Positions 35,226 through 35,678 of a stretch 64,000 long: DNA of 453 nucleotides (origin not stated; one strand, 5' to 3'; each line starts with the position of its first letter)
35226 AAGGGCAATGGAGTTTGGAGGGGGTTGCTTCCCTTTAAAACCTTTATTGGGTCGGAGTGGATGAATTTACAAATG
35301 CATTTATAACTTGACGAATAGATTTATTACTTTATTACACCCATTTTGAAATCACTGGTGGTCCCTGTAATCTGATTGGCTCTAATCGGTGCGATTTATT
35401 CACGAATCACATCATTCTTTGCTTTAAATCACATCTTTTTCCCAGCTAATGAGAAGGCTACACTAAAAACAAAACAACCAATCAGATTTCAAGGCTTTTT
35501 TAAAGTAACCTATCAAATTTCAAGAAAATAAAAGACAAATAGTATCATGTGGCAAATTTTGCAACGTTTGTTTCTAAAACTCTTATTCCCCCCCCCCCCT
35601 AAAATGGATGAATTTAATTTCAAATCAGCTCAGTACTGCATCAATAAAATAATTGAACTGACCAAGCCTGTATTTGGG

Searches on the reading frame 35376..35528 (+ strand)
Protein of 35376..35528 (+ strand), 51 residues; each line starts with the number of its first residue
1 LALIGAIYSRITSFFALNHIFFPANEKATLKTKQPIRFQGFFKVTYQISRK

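Call 76: find_homologous_proteins(query=window:35376-35528:+, max_evalue=0.001)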
Query window:35376-35528:+ (51 aa): 43 proteins with E <= 0.001 among 43 candidates.
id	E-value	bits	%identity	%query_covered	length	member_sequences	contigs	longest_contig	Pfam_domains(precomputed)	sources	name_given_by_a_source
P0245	3.5e-19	84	80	100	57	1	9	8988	-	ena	-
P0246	5.2e-18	81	80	100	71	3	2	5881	-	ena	-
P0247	8.5e-18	80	80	100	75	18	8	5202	-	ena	-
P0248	1.1e-17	80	76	100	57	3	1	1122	-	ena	-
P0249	1.6e-17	79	84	98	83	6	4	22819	-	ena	-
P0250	1.7e-17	79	87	90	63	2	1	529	-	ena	-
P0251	2.3e-17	79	84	98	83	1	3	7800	-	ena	-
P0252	3.5e-17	78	78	100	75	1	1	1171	-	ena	-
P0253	3.6e-17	78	80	100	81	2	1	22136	-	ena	-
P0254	3.9e-17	78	80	100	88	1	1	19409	-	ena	-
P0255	5.2e-17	78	80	100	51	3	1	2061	-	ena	-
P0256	6.3e-17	77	78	100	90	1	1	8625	-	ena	-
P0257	1.2e-16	77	82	98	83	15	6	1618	-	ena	-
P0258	1.4e-16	76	82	98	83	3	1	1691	-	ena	-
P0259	1.6e-16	76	82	98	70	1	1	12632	-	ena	-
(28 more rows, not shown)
